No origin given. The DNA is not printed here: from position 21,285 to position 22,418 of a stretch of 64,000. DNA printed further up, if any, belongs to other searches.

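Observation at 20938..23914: Four-gene cluster: Cys-rich protein, compact radical SAM enzyme, XRE regulator with TM, membrane protein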

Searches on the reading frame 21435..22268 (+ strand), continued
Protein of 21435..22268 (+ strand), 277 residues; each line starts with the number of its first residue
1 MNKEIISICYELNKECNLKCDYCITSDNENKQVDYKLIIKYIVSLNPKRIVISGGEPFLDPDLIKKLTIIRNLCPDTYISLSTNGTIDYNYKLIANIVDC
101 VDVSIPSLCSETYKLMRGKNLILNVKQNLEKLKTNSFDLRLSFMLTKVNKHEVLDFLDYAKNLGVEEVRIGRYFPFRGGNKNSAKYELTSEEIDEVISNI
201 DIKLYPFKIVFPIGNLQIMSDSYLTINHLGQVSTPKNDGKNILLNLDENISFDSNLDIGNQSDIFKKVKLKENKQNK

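Call 22: search_protein_families(library=padloc, proteins=[L005:4204-5004:+, L007:2339-3049:+, L008:4280-5008:+, L005:5817-7427:+, L007:3898-4398:+, L008:5856-7310:+, L006:2000-2644:+, L001:4246-4986:+, L001:5853-6530:+, L003:2854-4869:+], max_evalue=0.1)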
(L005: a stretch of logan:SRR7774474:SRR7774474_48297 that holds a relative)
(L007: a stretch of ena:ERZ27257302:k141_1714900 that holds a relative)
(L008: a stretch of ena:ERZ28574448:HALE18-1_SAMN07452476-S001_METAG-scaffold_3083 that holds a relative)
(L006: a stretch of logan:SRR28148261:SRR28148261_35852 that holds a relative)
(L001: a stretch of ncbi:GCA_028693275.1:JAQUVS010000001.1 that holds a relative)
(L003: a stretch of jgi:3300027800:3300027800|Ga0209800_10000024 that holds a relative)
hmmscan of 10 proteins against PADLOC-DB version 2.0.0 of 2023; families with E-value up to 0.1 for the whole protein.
L005:4204-5004:+ (266 aa): 0 families

L007:2339-3049:+ (236 aa): 0 families

L008:4280-5008:+ (242 aa): 0 families

L005:5817-7427:+ (536 aa): 1 family
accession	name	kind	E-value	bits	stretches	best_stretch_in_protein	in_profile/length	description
PDLC02374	dGTPase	-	2.1e-58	196.5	2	17-140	29-127/395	-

L007:3898-4398:+ (166 aa): 2 families
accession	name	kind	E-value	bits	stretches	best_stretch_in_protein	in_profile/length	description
PDLC02374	dGTPase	-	1.6e-33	114.6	1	14-141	27-126/395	-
PDLC01482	typeIV_Cas11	-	0.019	13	1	5-86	46-123/134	CAS-IV-A; effector_SS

L008:5856-7310:+ (484 aa): 3 families
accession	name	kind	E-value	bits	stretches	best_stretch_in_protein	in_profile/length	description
PDLC02374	dGTPase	-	2.5e-62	209.5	2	2-106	39-128/395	-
PDLC02080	Cas3b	-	0.0064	13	1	39-89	22-72/709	-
PDLC00940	Cas3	-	0.022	13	1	41-88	4-43/178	CRISPR-associated endonuclease Cas3-HD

L006:2000-2644:+ (214 aa): 4 families
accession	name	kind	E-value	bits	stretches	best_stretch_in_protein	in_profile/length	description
PDLC01444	Cas10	-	9e-05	19.5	1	57-147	4-50/605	CAS-III; effector_LS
PDLC01254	Cas3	-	0.00014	20.1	1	34-70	11-43/164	CAS-I; effector_G3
PDLC00940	Cas3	-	0.00078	17.7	0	35-70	4-43/178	CRISPR-associated endonuclease Cas3-HD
PDLC01770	Cas3g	-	0.04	10.4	1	33-70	543-580/733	-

L001:4246-4986:+ (246 aa): 0 families

L001:5853-6530:+ (225 aa): 0 families

L003:2854-4869:+ (671 aa): 0 families

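Call 28: find_related_loci(query=A1, collection=genome_contigs, flank=8000)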
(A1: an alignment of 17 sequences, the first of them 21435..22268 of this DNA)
Query A1 (277 aa) in genome_contigs; peptide patterns used: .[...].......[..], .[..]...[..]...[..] (x = any residue, [..] = any of these).
181 stretches matched a pattern; 118 encode a relative of the query (tblastn E <= 1e-3); the best 80 are kept; 80 distinct loci.
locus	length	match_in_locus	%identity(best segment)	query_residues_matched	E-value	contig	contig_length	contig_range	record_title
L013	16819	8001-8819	73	1-273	2e-130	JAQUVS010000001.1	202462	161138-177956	MAG: Bacilli bacterium isolate STD2_172 NODE_116_length_202462_cov_9.454607_Sandtown_D2, whole genome shotgun sequence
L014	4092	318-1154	46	5-272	2e-67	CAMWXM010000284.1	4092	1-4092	MAG TPA_asm: uncultured Ruminococcus sp. isolate SRR14411257_bin.9_metawrap_v1.3_MAG genome assembly, contig: NODE.3797_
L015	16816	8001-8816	43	7-277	4e-59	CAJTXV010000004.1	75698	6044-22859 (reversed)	MAG TPA_asm: uncultured Bacilli bacterium isolate MGBC119928 genome assembly, contig: MGBC119928.4, whole genome shotgun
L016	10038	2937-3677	40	8-243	3e-45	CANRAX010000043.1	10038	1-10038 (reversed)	MAG: uncultured Bacilli bacterium isolate Lapin-016__bin45 genome assembly, contig: Lapin-016__NODE_6118_length_10038_co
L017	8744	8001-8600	41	8-199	1e-43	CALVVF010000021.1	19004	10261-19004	MAG: uncultured Bacilli bacterium isolate BRZ_QR__bin83 genome assembly, contig: BRZ_QR__NODE_2942_length_19004_cov_9.07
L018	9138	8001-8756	37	8-248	2e-42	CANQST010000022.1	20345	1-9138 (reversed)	MAG: uncultured Bacilli bacterium isolate Lapin-032__bin60 genome assembly, contig: Lapin-032__NODE_4026_length_20345_co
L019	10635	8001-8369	44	8-122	6e-22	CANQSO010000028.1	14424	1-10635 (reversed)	MAG: uncultured Bacilli bacterium isolate Lapin-032__bin38 genome assembly, contig: Lapin-032__NODE_6032_length_14424_co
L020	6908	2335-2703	44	8-122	6e-22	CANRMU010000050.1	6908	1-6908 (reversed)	MAG: uncultured Bacilli bacterium isolate Lapin-021__bin8 genome assembly, contig: Lapin-021__NODE_13022_length_6908_cov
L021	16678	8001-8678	30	6-226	5e-21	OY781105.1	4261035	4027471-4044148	MAG: Bacteroidales bacterium isolate 0f0db77d-63af-43ca-a293-a1227edc7b73 genome assembly, chromosome: 1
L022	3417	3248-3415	63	5-58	3e-15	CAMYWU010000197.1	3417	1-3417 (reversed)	MAG TPA_asm: uncultured Clostridia bacterium isolate SRR10912539_bin.14_metaWRAP_v1.3_MAG genome assembly, contig: ERZ14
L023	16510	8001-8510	32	5-171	1e-13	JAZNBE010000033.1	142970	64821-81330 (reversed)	MAG: Christensenellaceae bacterium isolate T1900044743_TS20190209.MAGScoT_cleanbin_000019 SGB_2088_k141_1316103, whole g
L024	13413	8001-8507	25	4-165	5e-13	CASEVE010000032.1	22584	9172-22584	uncultured Olsenella sp. isolate T11_L1_319319_idba_bin.2 genome assembly, contig: T11_L1_319319_idba_bin.2.fa_scaffold_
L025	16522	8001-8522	32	1-171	6e-13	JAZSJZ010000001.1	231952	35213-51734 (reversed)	MAG: Christensenellaceae bacterium isolate T1900044563_TS20190029.MAGScoT_cleanbin_000020 SGB_376_k141_2189529, whole ge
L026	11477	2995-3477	30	11-164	1e-12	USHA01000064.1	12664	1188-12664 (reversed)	uncultured Collinsella sp. isolate UMGS1706 genome assembly, contig: NODE_1231_length_12664_cov_7.244270, whole genome s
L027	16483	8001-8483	31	11-164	4e-12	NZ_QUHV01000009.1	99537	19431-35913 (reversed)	Collinsella sp. AF08-23 AF08-23.Scaf9, whole genome shotgun sequence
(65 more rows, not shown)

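Call 31: search_protein_families(library=pfam, proteins=[L014:318-2699:+, L022:2575-3255:+, L018:6859-7485:+, L016:2346-2816:+, L017:7496-7921:+, L019:6700-7560:+, L020:1311-1895:+, L021:7022-7948:+, L021:8770-9738:+, L016:1475-2206:+], max_evalue=0.05)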
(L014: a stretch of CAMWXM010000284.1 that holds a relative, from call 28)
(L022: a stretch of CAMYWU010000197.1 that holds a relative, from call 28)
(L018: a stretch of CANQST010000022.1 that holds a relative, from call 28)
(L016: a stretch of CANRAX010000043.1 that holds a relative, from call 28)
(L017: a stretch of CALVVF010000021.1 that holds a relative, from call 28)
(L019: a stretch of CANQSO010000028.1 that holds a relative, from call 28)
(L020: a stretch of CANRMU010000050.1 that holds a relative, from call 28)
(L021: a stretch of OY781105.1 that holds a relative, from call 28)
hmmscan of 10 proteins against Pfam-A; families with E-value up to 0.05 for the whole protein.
L014:318-2699:+ (793 aa): 4 families
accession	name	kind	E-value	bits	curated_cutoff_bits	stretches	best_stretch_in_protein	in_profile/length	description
PF04055.27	Radical_SAM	-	1.3e-12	48.7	29.5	1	7-164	2-163/166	Radical SAM superfamily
PF13286.11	HD_assoc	-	7e-05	23.7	22.2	1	763-783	70-90/91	Phosphohydrolase-associated domain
PF01966.28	HD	-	9.1e-05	23.2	22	1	342-410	1-52/116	HD domain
PF13353.11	Fer4_12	-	0.002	18.9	22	1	10-100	13-110/137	4Fe-4S single cluster domain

L022:2575-3255:+ (226 aa): 2 families
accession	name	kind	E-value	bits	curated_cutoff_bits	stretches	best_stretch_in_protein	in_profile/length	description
PF01743.26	PolyA_pol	-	6.9e-06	26.9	23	1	33-133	3-100/126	Poly A polymerase head domain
PF22014.2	DUF6932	-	0.033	15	27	0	21-96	45-109/142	Family of unknown function (DUF6932)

L018:6859-7485:+ (208 aa): 2 families
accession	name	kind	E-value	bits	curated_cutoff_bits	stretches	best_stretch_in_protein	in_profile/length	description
PF13274.11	SocA_Panacea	-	2.2e-12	48.3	25.7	1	29-115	1-112/113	Antitoxin SocA-like, Panacea domain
PF04701.18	Pox_D2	-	0.036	14.7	25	0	100-158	76-132/139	Pox virus D2 protein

L016:2346-2816:+ (156 aa): 8 families
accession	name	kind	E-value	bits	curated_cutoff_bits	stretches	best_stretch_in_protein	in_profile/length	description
PF13508.13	Acetyltransf_7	-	2.5e-12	47.4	27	1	68-138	9-83/84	Acetyltransferase (GNAT) domain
PF00583.31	Acetyltransf_1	-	2.9e-12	47.3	20.7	1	62-137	33-116/116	Acetyltransferase (GNAT) family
PF13673.13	Acetyltransf_10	-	8.2e-06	26.3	23.6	1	55-139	20-109/128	Acetyltransferase (GNAT) domain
PF08445.16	FR47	-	1.5e-05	25.3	22.1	1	87-143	23-83/86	FR47-like protein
PF13302.13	Acetyltransf_3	-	0.0027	18.8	25.4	1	40-137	31-137/138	Acetyltransferase (GNAT) domain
PF12568.14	PanZ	-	0.0078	16.1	22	1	24-123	5-99/128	Acetyltransferase (GNAT) domain, PanZ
PF04768.19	NAT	-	0.012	15.8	27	1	30-133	36-133/168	NAT, N-acetyltransferase, of N-acetylglutamate synthase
PF17013.11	Acetyltransf_15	-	0.014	15.2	35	1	82-118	69-105/210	Putative acetyl-transferase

L017:7496-7921:+ (141 aa): 2 families
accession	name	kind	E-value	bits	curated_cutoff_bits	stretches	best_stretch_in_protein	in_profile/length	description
PF02996.22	Prefoldin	-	0.0031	17.9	23.2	1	64-123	34-89/120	Prefoldin subunit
PF03746.21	LamB_YcsF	-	0.0046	17.1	22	1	22-102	138-218/239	LamB/YcsF family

L019:6700-7560:+ (286 aa): 1 family
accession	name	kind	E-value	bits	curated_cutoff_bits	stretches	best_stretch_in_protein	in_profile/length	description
PF12686.12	DUF3800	-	4.5e-08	34.4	21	1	12-203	1-148/149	Protein of unknown function (DUF3800)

L020:1311-1895:+ (194 aa): 1 family
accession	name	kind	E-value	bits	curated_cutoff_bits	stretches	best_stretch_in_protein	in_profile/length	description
PF12686.12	DUF3800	-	0.00052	21.2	21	1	13-111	70-148/149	Protein of unknown function (DUF3800)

L021:7022-7948:+ (308 aa): 11 families
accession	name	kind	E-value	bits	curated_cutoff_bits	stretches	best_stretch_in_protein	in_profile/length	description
PF00535.33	Glycos_transf_2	-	1.1e-13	52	23.3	1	23-198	1-163/168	Glycosyl transferase family 2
PF13712.12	Glyco_tranf_2_5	-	0.00019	21.7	27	1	89-236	43-186/210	Glycosyltransferase like family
PF10111.15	Glyco_tranf_2_2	-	0.00036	20.6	27.3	1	24-128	2-111/276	Glycosyltransferase like family 2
PF13632.12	Glyco_trans_2_3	-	0.0014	18.9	27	1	104-290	3-175/198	Glycosyl transferase family group 2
PF20691.3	TAGT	-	0.0021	18.5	27.5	0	172-229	137-189/205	TET-Associated Glycosyltransferase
PF13641.12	Glyco_tranf_2_3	-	0.0033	17.9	27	1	74-229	52-203/230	Glycosyltransferase like family 2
PF04191.18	PEMT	-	0.0058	17.5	25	1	143-194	18-70/105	Phospholipid methyltransferase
PF13896.12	Glyco_transf_49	-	0.02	14.6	27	1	58-127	89-158/329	Glycosyl-transferase for dystroglycan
PF13506.12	Glyco_transf_21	-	0.021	14.7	21.7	0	93-233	24-150/174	Glycosyl transferase family 21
PF05021.20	NPL4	-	0.044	13.6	24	0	60-127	220-287/309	NPL4 family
PF09258.16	Glyco_transf_64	-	0.044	13.5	21.3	0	23-117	2-93/245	Glycosyl transferase family 64 domain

L021:8770-9738:+ (322 aa): 1 family
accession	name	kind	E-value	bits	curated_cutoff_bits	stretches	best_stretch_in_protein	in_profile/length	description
PF09902.14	DUF2129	-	0.00038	20.9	22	1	158-198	21-60/70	Uncharacterized protein conserved in bacteria (DUF2129)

L016:1475-2206:+ (243 aa): 0 families

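Call 33: predict_structure(alignment_id=A1)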
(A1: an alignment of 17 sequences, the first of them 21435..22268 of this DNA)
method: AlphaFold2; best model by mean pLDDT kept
length: 277 residues; sequences in the alignment: 17
mean_pLDDT: 90.2   pTM: 0.89
mean pLDDT of the five models: 90.2, 90.0, 89.1, 88.1, 87.3
residues with pLDDT >= 90: 202; 70-90: 57; 50-70: 12; < 50: 6
segments of 3 or more residues with pLDDT < 50: 273-277
pLDDT, mean of each block of 10 residues (from residue 1): 84 91 71 89 95 94 97 97 96 95 97 95 97 93 97 98 96 86 92 96 96 87 93 89 86 77 82 48
secondary structure, 60 per line:
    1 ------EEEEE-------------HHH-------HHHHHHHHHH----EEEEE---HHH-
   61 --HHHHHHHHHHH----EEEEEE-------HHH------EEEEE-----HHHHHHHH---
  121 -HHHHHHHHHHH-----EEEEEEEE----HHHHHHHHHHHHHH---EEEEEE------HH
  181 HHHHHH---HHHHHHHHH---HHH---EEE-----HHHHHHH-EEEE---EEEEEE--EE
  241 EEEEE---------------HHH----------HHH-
elements in order: E7-11 H35-44 E49-53 H63-73 E78-83 E100-104 H110-117 H122-132 E138-145 H150-163 E167-172 H179-186 H190-198 E208-210 H216-222 E224-227 E231-236 E239-245

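Call 35: search_solved_structures(query=A1, max_evalue=0.001, show_alignments=2)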
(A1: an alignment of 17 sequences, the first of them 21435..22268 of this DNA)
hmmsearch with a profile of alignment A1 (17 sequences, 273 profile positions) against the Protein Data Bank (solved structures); distinct sequences matched with E-value up to 0.001: 19.
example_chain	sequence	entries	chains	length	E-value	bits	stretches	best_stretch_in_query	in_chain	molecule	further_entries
2fb2_A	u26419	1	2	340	3.3e-14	56.1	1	7-178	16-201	Molybdenum cofactor biosynthesis protein A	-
1tv7_A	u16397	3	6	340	5.4e-14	55.4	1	10-178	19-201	Molybdenum cofactor biosynthesis protein A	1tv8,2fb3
9dfu_A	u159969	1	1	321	2.5e-11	46.6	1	5-152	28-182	Radical SAM core domain-containing protein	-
6q2p_A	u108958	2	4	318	2.8e-11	46.5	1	5-265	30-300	Radical S-adenosyl methionine domain-containing protein 2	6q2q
5vsl_A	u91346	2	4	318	4.2e-11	45.9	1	5-246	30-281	Radical S-adenosyl methionine domain-containing protein 2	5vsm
7tol_A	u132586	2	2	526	6e-11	45.4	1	10-185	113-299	glycerol dibiphytanyl glycerol tetraether - macrocyclic archaeol synthase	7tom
9dfn_A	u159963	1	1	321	2e-10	43.6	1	5-152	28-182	Radical SAM core domain-containing protein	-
9dfw_A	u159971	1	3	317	5.5e-10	42.2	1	4-152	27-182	Radical SAM core domain-containing protein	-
9dgw_A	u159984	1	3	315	5.6e-10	42.2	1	4-152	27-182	Radical SAM core domain-containing protein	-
6b4c_A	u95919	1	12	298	6.3e-10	42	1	5-152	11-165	Viperin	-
7n7h_A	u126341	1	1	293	7.1e-10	41.9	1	4-266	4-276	VIPERIN-LIKE ENZYME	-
7n7i_A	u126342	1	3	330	8.1e-10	41.7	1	5-152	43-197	Viperin-like enzyme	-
6efn_A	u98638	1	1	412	1.3e-09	40.9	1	9-194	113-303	Sporulation killing factor maturation protein SkfB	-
5v1q_A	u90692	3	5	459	3.9e-08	36.1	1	14-197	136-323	Radical SAM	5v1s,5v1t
5wgg_A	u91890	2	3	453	1.4e-07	34.3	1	4-161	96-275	Radical SAM domain protein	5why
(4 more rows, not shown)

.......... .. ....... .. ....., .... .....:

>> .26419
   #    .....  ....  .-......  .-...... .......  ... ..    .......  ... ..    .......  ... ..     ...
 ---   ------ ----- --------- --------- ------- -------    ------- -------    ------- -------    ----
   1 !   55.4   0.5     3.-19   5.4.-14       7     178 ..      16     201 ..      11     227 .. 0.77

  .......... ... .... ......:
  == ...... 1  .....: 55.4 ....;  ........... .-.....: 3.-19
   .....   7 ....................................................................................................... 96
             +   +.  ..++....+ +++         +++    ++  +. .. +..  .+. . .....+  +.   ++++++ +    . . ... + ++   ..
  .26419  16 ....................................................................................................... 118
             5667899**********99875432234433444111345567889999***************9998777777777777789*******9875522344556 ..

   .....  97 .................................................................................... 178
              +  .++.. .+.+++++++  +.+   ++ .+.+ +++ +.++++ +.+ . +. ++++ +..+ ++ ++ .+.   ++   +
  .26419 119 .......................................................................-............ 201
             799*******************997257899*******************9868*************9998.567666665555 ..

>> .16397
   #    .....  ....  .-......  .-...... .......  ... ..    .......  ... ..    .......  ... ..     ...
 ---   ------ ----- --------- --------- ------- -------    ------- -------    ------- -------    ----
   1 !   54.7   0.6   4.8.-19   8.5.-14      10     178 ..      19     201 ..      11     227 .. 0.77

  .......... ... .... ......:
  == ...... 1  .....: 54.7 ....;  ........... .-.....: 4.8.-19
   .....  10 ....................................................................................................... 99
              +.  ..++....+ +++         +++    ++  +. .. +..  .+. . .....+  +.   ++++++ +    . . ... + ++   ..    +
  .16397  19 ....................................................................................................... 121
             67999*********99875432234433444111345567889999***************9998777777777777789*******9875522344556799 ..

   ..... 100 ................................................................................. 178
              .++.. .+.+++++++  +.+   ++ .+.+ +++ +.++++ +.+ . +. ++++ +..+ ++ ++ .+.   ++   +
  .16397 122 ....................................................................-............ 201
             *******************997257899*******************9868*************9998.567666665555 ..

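Call 38: search_protein_representatives(alignment_id=A1)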
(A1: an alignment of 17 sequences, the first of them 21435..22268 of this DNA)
Query: 17 sequences, 273 profile positions. Proteins with E-value up to 0.001 (for the whole library): 46726; up to 1e-10: 7747; up to 1e-30: 35. The best 150 are listed.
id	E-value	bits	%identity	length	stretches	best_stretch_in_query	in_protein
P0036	1.2e-105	369.2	-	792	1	4-271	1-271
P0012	2.2e-105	368.3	-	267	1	4-271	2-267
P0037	1.4e-99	349.2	-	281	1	4-270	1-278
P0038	3.7e-99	347.8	-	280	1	4-271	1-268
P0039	3.0e-95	335.0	-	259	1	4-251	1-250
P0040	1.2e-71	257.6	-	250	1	52-254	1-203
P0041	6.0e-65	235.6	-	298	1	4-271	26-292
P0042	1.1e-54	202.0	-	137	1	4-136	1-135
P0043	4.5e-53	196.7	-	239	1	8-243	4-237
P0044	2.0e-44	168.3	-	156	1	127-271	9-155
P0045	1.3e-42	162.4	-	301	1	4-265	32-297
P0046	2.0e-42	161.7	-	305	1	5-269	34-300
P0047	1.1e-40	156.1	-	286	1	3-265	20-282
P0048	3.5e-40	154.4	-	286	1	5-266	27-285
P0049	6.7e-40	153.5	-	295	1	4-267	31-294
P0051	8.6e-39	149.9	-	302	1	5-266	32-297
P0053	3.1e-37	144.8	-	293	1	5-265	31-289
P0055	7.5e-37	143.5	-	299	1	4-269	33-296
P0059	7.4e-34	133.7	-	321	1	4-234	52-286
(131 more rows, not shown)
